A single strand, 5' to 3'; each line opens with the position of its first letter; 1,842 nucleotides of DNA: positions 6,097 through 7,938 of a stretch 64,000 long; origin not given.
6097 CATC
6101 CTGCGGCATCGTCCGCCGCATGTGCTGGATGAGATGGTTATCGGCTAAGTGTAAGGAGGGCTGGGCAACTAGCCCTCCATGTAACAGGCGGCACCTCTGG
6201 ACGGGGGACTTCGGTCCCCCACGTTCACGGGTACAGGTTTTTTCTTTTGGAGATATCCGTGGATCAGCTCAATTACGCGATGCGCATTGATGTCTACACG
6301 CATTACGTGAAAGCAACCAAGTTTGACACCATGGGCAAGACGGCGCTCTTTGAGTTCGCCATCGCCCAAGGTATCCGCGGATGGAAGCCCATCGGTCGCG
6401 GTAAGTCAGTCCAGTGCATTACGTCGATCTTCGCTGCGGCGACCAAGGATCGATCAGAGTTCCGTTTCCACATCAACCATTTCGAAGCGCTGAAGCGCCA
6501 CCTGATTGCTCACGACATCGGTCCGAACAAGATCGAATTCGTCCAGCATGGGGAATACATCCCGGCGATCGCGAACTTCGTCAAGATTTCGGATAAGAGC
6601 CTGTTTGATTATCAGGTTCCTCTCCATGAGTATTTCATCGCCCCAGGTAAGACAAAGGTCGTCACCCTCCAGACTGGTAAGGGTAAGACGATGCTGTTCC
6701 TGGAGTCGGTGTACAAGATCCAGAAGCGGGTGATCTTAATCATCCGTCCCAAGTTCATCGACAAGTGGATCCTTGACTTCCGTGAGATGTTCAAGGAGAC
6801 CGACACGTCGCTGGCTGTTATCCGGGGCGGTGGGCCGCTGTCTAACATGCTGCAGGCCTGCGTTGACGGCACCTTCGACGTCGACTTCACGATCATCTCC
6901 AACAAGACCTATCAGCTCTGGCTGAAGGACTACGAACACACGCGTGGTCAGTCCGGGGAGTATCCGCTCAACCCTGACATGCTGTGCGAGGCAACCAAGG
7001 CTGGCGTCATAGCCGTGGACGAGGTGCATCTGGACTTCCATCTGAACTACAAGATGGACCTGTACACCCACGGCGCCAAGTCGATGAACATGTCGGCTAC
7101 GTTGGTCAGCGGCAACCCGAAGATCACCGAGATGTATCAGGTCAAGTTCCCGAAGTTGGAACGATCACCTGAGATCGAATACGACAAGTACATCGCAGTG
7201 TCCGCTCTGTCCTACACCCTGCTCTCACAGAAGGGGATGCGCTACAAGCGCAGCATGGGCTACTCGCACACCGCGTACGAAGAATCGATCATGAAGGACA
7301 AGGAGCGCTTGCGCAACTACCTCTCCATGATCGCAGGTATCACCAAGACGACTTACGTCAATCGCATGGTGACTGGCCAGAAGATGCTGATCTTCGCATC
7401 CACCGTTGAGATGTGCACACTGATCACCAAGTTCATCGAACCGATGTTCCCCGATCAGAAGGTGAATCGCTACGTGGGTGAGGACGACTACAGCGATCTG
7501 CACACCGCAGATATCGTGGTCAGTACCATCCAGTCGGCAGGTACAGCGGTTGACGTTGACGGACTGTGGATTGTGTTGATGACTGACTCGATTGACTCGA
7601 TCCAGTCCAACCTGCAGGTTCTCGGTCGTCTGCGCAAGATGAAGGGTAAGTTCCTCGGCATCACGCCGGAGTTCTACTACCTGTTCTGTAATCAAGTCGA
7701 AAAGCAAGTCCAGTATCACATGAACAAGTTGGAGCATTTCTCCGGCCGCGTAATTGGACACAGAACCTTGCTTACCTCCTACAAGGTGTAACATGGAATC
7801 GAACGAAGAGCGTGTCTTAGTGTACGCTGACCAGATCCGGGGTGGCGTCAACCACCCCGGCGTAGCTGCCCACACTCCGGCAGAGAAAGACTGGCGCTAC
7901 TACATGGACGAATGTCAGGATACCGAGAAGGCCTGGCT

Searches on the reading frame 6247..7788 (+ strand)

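Call 90: search_protein_families(library=pfam, proteins=[window:6247-7788:+], max_evalue=0.00001)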
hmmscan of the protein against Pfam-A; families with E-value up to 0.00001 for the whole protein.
window:6247-7788:+ (514 aa): 1 family
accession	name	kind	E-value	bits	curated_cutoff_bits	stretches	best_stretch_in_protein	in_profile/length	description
PF04851.21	ResIII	-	1.1e-08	35.6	22.5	0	135-285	24-161/164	Type III restriction enzyme, res subunit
